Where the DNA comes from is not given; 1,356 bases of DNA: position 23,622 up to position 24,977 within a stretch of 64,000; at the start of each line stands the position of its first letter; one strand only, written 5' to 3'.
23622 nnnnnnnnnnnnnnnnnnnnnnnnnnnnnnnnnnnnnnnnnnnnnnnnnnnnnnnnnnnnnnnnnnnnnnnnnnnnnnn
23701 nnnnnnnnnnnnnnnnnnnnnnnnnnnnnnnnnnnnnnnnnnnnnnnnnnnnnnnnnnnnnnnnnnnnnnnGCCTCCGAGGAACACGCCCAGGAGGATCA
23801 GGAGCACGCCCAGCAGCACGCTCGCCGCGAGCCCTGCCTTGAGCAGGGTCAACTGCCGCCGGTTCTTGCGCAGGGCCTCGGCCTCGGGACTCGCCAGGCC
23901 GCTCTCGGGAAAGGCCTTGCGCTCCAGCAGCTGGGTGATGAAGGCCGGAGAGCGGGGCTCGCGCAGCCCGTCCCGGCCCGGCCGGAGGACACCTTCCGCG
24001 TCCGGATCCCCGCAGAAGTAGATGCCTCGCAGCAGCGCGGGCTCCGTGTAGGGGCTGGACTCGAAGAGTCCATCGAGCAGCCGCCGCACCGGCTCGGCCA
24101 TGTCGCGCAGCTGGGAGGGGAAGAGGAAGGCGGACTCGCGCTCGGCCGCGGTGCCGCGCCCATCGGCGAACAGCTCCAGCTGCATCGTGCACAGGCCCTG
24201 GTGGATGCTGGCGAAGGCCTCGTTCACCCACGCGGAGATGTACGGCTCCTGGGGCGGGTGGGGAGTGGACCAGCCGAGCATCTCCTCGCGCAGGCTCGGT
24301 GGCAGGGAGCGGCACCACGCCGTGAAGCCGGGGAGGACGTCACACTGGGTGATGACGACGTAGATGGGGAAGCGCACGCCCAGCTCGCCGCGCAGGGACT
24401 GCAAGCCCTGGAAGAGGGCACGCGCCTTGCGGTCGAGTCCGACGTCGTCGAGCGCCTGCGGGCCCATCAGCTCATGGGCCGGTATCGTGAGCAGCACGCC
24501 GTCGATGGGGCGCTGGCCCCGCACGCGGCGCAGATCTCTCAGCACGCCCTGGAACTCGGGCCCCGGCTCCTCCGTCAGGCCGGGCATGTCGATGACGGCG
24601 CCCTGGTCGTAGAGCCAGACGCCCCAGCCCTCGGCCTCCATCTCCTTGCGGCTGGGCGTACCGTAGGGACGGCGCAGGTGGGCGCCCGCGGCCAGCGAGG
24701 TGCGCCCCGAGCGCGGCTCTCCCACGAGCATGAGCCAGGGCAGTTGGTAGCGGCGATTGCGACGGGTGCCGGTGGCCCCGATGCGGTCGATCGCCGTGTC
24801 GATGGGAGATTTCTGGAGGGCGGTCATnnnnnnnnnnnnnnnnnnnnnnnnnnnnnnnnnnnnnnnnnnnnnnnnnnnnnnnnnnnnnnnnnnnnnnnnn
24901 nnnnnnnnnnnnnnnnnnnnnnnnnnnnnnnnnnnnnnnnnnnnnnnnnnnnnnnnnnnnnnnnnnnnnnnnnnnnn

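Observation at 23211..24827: TssM-like NTPase domain fused to a transmembrane helix, a bulb-type lectin and a LysM domain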

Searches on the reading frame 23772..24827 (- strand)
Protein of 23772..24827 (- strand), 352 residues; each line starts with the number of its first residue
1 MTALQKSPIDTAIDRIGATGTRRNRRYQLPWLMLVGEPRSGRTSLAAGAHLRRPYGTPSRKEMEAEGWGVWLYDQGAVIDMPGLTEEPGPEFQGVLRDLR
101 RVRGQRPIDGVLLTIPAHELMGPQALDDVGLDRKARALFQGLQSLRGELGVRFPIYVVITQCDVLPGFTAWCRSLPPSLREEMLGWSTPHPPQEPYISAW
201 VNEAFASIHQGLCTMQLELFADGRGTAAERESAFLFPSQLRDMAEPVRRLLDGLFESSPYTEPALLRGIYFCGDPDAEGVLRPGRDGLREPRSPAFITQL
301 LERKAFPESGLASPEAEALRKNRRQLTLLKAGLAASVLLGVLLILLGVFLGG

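Call 21: find_related_loci(query=A2, collection=genome_contigs, flank=10000)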
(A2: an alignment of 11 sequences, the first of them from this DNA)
Query A2 (352 aa) in genome_contigs; peptide patterns used: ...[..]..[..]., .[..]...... (x = any residue, [..] = any of these).
48 stretches matched a pattern; 21 encode a relative of the query (tblastn E <= 1e-3); 21 distinct loci.
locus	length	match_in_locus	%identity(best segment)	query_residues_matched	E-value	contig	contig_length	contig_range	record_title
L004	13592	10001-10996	75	1-332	9e-171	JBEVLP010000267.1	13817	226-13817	MAG: Cystobacter sp. isolate T4R2UO_autometa_bin_0001 T4R2UO_autometa_bin_0001_k133_8631026, whole genome shotgun sequen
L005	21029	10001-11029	67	6-349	3e-154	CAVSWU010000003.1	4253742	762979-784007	MAG: uncultured delta proteobacterium isolate MFD05674.bin.1.60 genome assembly, contig: contig_8560, whole genome shotg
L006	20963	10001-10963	69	6-330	2e-147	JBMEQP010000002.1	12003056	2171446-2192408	Cystobacter fuscus strain NCWS contig_1, whole genome shotgun sequence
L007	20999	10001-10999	65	6-342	6e-147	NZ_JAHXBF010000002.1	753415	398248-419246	Hyalangium versicolor strain H56D21 NODE_2_length_753415_cov_24.342524, whole genome shotgun sequence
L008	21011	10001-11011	64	5-341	2e-144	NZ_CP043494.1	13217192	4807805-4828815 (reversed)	Archangium minus strain Cbm 6 chromosome, complete genome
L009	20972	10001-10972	66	7-330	4e-141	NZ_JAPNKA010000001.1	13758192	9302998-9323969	Archangium lansingense strain MIWBW ctg.000000F, whole genome shotgun sequence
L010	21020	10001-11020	36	16-339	3e-57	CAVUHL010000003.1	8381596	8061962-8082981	MAG: uncultured Holophagales bacterium isolate MFD01916.bin.1.17 genome assembly, contig: contig_1998, whole genome shot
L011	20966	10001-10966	36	23-340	4e-56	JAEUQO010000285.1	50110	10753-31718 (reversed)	MAG: Acidobacteria bacterium isolate new MAG-253 k141_1447200, whole genome shotgun sequence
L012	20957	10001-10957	36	16-326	1e-55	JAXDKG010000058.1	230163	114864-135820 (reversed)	MAG: Acidobacteriota bacterium isolate BP_59 scaffold_2209616, whole genome shotgun sequence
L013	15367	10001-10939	35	27-339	4e-55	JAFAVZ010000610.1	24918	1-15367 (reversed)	MAG: Acidobacteriota bacterium isolate CP_BM_RX_49 BM_RX_k147_4267270, whole genome shotgun sequence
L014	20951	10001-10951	36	16-319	1e-50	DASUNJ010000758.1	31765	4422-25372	MAG TPA_asm: Thermoanaerobaculia bacterium isolate SMAG_U1597 k141_1144402, whole genome shotgun sequence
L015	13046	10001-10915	35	26-323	6e-50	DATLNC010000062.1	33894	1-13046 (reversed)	MAG TPA_asm: Thermoanaerobaculia bacterium isolate SMAG_U13790 k141_3210418, whole genome shotgun sequence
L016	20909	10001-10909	36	26-316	2e-46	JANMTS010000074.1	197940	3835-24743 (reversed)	MAG: Holophagales bacterium isolate SOY_29_metabat_132 SOY_29_k141_2507845, whole genome shotgun sequence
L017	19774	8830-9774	34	26-349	9e-27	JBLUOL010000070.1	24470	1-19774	Pseudomonas sp. GW6 NODE_70_length_24470_cov_7.450867, whole genome shotgun sequence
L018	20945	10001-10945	33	26-349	4e-26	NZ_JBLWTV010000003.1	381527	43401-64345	MAG: Pseudomonas sp. isolate EA08-02 A08.013.metabat.2RE.5K@3, whole genome shotgun sequence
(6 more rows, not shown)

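Call 33: search_protein_families(library=pfam, proteins=[L012:9719-13807:+, L012:6954-7559:+, L014:6936-7496:+, L018:9842-13663:+, L012:759-2231:-, L012:6187-6639:-, L018:15652-16974:-, L012:2471-2977:+], max_evalue=0.01)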
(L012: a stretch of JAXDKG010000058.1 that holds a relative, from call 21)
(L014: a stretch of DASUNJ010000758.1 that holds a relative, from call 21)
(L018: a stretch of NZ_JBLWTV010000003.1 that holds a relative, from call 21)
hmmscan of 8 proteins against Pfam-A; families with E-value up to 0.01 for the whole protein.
L012:9719-13807:+ (1363 aa): 1 family
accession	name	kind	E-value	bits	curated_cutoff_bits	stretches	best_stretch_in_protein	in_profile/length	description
PF14331.11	IcmF-related_N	-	1.5e-48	165.8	25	1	178-419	2-258/259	IcmF-related N-terminal domain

L012:6954-7559:+ (202 aa): 0 families

L014:6936-7496:+ (187 aa): 0 families

L018:9842-13663:+ (1274 aa): 1 family
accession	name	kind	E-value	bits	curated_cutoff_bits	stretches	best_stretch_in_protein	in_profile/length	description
PF14331.11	IcmF-related_N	-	1.6e-38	133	25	1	119-349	8-255/259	IcmF-related N-terminal domain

L012:759-2231:- (491 aa): 1 family
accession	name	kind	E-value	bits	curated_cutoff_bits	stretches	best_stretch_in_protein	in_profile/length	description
PF01551.29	Peptidase_M23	-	5.7e-20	71.7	28.7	1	148-245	11-96/96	Peptidase family M23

L012:6187-6639:- (151 aa): 0 families

L018:15652-16974:- (441 aa): 2 families
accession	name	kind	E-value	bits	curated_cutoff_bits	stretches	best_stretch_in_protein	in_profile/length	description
PF07804.18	HipA_C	-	1e-29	104.2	30.5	1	166-385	3-192/213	HipA-like C-terminal domain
PF13657.11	Couple_hipA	-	0.0013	19.7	22.5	1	52-104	32-84/99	HipA N-terminal domain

L012:2471-2977:+ (169 aa): 1 family
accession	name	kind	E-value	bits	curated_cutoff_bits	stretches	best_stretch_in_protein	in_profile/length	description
PF01850.27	PIN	-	6e-12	46.7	23.6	1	41-156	2-117/120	PIN domain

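Call 37: search_protein_families(library=ncbifam, proteins=[L012:9788-13807:+, L018:9842-13663:+], max_evalue=0.01)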
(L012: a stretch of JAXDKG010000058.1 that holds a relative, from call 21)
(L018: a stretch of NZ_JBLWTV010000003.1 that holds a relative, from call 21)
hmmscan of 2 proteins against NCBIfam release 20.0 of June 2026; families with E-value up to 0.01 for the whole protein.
L012:9788-13807:+ (1340 aa): 1 family
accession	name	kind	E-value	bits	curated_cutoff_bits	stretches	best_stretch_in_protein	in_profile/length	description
TIGR03348.1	VI_IcmF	equivalog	1.3e-52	179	388.15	1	7-442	40-479/1168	type VI secretion system membrane subunit TssM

L018:9842-13663:+ (1274 aa): 1 family
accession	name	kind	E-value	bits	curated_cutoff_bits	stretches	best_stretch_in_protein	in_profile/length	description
TIGR03348.1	VI_IcmF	equivalog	4.8e-36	124.2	388.15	1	81-402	149-487/1168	type VI secretion system membrane subunit TssM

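Call 44: search_solved_structures(query=L012:11069-13807:+, max_evalue=1)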
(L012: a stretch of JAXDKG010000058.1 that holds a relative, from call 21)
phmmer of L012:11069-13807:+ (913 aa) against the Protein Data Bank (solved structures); distinct sequences matched with E-value up to 1: 0.

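Call 48: search_protein_representatives(protein=window:23772-24827:-)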
Query: 352 residues. Proteins with E-value up to 0.001 (for the whole library): 4732; up to 1e-10: 3481; up to 1e-30: 569. The best 150 are listed.
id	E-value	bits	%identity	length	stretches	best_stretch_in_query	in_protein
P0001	1.6e-233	790.7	100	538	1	1-352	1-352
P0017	1.4e-141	488.3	64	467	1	4-341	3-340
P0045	1.1e-97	343.9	50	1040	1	6-347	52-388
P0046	1.6e-85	303.9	43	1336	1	4-347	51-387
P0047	6.4e-82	292.0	45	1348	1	13-344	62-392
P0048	7.8e-79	281.9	41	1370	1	13-344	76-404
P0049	8.7e-78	278.4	40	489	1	11-345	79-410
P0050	3.9e-77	276.3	39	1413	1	9-345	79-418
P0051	3.7e-73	263.2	41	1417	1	8-340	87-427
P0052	4.8e-66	239.8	43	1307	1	26-344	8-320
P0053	3.1e-65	237.1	38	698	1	14-342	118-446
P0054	4.8e-65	236.5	36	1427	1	14-343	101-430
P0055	2.1e-64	234.4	38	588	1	13-337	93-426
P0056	9.1e-64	232.3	38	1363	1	3-340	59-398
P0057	1.6e-62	228.2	41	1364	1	3-348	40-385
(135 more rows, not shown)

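Call 49: search_protein_families(library=pfam, proteins=[P0045, P0046, P0047, P0048, P0049, P0050], max_evalue=0.01)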
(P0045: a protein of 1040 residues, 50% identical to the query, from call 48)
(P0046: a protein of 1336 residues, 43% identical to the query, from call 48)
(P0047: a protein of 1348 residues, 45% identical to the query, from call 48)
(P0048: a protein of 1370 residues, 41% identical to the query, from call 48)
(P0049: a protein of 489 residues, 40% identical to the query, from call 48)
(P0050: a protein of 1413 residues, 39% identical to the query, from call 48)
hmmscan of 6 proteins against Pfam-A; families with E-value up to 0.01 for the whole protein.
P0045 (1040 aa): 1 family
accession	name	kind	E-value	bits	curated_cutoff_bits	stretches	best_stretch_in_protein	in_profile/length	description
PF14331.11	IcmF-related_N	-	9.5e-48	163.2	25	1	135-377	5-258/259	IcmF-related N-terminal domain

P0046 (1336 aa): 1 family
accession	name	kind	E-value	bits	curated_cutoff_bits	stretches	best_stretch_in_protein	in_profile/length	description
PF14331.11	IcmF-related_N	-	5.8e-40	137.7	25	1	133-355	2-241/259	IcmF-related N-terminal domain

P0047 (1348 aa): 1 family
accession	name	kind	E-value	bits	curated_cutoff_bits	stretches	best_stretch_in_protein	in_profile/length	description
PF14331.11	IcmF-related_N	-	1.7e-47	162.4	25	1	138-375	5-253/259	IcmF-related N-terminal domain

P0048 (1370 aa): 1 family
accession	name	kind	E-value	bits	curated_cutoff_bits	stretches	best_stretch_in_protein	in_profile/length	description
PF14331.11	IcmF-related_N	-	6.4e-49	167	25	1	150-374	3-240/259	IcmF-related N-terminal domain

P0049 (489 aa): 1 family
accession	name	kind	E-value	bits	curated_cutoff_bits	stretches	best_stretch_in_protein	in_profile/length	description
PF14331.11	IcmF-related_N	-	2.9e-48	164.9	25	1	156-382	4-243/259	IcmF-related N-terminal domain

P0050 (1413 aa): 1 family
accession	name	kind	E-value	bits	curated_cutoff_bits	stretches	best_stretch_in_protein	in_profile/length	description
PF14331.11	IcmF-related_N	-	3.7e-52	177.7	25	1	156-395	2-248/259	IcmF-related N-terminal domain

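Call 50: find_homologous_proteins(query=P0045, max_evalue=1e-20)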
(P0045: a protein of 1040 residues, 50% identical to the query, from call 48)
Query P0045 (1040 aa): 56 proteins with E <= 1e-20 among 8000 candidates.
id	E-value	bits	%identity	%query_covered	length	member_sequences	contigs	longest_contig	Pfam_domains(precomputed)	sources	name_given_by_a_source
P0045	0.0e+0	2311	100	100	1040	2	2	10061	PF14331.12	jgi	jgi:type VI secretion system protein ImpL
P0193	0.0e+0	1747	78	97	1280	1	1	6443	PF14331.12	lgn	-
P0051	6.8e-174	599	35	98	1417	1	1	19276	PF14331.12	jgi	jgi:type VI protein secretion system component VasK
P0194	6.9e-154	533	36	93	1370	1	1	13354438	PF14331.12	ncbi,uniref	ncbi:type VI secretion protein IcmF/TssM N-terminal domain-containing protein [Sorangium sp. So ce10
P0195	1.9e-132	462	30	94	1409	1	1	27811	PF14331.12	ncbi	-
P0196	9.7e-104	367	29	99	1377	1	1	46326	PF14331.12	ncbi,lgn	-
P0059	7.2e-100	354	29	98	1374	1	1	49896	PF14331.12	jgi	jgi:type VI secretion system protein ImpL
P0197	5.0e-96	341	31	92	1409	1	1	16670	PF14331.12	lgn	-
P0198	5.8e-96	341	29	95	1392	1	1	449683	PF14331.12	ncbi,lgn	-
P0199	5.9e-95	337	30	94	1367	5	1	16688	PF14331.12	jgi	-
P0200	1.9e-87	313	28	94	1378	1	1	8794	PF14331.12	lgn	-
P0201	9.9e-87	310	28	97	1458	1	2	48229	PF14331.12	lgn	-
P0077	6.8e-86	307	28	97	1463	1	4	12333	PF14331.12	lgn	-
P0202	2.4e-85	306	29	99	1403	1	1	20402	PF14331.12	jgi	-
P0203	8.5e-84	301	31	44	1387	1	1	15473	PF14331.12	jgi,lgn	jgi:type VI secretion system protein ImpL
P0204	3.8e-82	295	28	97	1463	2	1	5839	PF14331.12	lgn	-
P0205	5.5e-82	295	30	87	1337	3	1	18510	PF14331.12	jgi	jgi:hypothetical protein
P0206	6.6e-82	294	29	93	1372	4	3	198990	PF14331.12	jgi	jgi:type VI secretion system protein ImpL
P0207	8.9e-81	291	29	94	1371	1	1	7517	PF14331.12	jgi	-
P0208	1.7e-79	286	33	43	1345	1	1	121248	PF14331.12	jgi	jgi:type VI secretion system protein ImpL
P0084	1.1e-77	280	29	54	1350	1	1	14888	PF14331.12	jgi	jgi:hypothetical protein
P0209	2.1e-77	279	30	92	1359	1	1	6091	PF14331.12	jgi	-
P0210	2.6e-77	279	32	39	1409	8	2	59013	PF14331.12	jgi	jgi:type VI secretion system protein ImpL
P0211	3.3e-77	279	27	96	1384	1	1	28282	PF14331.12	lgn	-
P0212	3.5e-76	275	27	99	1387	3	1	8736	PF14331.12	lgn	-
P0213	1.6e-75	273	34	31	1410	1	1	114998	PF14331.12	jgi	jgi:IcmF-related N-terminal domain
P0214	1.0e-73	267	28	92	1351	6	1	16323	PF14331.12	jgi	-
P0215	6.6e-72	261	33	40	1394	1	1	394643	PF14331.12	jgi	jgi:type VI secretion system protein ImpL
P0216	6.7e-70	255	32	39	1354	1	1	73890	PF14331.12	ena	-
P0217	3.3e-69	252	27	70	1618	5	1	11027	PF14331.12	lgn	-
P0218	1.4e-67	247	28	93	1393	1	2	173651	PF14331.12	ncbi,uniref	ncbi:type VI secretion protein IcmF/TssM N-terminal domain-containing protein [Azospirillum sp. ST 5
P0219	2.1e-66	243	29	41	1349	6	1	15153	PF14331.12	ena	-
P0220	3.6e-59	219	29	41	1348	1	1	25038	PF14331.12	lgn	-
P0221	1.1e-57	214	31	38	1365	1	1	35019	PF14331.12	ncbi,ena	-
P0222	2.1e-52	197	28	27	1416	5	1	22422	PF14331.12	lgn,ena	-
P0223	3.9e-51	192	26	27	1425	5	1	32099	PF14331.12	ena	-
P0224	4.2e-51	192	24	95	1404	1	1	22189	PF14331.12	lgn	-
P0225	5.8e-51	192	28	43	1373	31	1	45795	PF14331.12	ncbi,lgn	-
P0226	5.1e-49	185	26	92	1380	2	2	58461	PF14331.12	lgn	-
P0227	1.2e-47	181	28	64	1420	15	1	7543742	PF14331.12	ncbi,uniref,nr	ncbi:type VI secretion protein IcmF/TssM N-terminal domain-containing protein [Azospirillum sp. TSH6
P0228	3.4e-46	176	27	99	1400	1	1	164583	PF14331.12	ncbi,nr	ncbi:type VI secretion system protein TssA [Azospirillum sp. 412522]|nr:type VI secretion protein Ic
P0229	5.0e-43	166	27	39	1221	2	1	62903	PF14331.12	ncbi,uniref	ncbi:type VI secretion system protein, partial [Caenispirillum bisanense]|uniref:type VI secretion s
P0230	9.2e-41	158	29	40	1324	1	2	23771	PF14331.12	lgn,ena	-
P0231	5.8e-40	155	25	93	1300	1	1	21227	PF14331.12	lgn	-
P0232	3.6e-33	133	31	32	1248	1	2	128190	PF14331.12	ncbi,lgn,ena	ncbi:MAG: type VI secretion protein IcmF/TssM N-terminal domain-containing protein [Chthoniobacteral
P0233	4.3e-33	133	32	32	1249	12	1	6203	PF14331.12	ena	-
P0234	1.6e-30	124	31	37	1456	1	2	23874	PF14331.12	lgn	-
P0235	2.1e-30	124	24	92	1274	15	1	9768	PF14331.12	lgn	-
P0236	3.8e-29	120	23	92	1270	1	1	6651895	PF14331.12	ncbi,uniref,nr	ncbi:type VI secretion protein IcmF/TssM N-terminal domain-containing protein [Pseudomonas sp. G2-4]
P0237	1.2e-28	118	32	33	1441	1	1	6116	PF14331.12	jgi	jgi:IcmF-related N-terminal domain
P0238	2.6e-28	117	35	27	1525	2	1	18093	PF14331.12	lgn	-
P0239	2.4e-27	114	25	94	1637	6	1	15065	PF14331.12,PF06812.18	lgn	-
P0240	4.3e-27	113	24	92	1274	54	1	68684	PF14331.12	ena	-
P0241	2.3e-24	104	27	30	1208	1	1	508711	PF06744.19,PF06761.18,PF14331.12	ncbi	-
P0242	1.4e-23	101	29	32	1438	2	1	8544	PF14331.12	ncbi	ncbi:MAG: type VI secretion protein IcmF/TssM N-terminal domain-containing protein [Planctomycetota 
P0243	2.5e-23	100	27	35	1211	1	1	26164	PF06744.19,PF06761.18,PF12911.13,PF14331.12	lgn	-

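Call 51: find_encoding_contigs(protein=P0194, flank=10000, max_places=1)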
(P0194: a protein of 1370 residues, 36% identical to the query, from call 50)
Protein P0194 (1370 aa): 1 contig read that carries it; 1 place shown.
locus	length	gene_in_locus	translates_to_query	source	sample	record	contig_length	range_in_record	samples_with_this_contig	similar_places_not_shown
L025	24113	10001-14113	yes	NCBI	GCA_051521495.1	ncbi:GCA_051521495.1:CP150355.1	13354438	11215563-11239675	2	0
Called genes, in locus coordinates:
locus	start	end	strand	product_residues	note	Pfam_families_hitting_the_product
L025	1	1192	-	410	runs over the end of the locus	PF13442:Cytochrome_CBB3 (weak)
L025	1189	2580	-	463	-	PF07394:DUF1501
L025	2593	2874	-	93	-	-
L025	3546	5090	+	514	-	PF00069:Pkinase, PF07714:PK_Tyr_Ser-Thr, PF01636:APH (faint)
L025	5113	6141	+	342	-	PF07719:TPR_2 (faint)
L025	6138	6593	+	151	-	-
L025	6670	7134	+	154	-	-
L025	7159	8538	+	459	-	PF05936:T6SS_VasE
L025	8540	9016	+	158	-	-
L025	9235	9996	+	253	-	PF09850:DotU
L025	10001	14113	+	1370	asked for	PF14331:IcmF-related_N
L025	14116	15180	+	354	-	PF06812:ImpA_N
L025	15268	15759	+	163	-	PF05591:T6SS_VipA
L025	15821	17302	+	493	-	PF05943:VipB, PF18945:VipB_2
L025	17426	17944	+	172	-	PF05638:T6SS_HCP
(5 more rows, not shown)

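Call 52: find_encoding_contigs(protein=P0045, flank=10000, max_places=2)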
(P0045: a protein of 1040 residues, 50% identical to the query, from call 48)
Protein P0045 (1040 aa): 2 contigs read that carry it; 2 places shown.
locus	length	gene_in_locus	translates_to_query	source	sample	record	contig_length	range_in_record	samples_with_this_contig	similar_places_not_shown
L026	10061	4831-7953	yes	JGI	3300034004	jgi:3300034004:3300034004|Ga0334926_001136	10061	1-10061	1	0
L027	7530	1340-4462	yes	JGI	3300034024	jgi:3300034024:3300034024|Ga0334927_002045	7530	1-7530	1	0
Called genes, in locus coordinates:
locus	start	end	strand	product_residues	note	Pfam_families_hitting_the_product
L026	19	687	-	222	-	-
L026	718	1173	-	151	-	-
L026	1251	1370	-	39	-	-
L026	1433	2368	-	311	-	-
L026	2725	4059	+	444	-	PF05936:T6SS_VasE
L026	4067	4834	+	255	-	PF09850:DotU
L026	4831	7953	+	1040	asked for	PF14331:IcmF-related_N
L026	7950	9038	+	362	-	PF06812:ImpA_N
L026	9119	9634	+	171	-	PF05591:T6SS_VipA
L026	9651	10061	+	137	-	?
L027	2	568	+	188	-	PF05936:T6SS_VasE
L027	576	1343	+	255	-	PF09850:DotU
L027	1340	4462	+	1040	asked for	PF14331:IcmF-related_N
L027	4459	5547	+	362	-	PF06812:ImpA_N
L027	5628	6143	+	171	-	PF05591:T6SS_VipA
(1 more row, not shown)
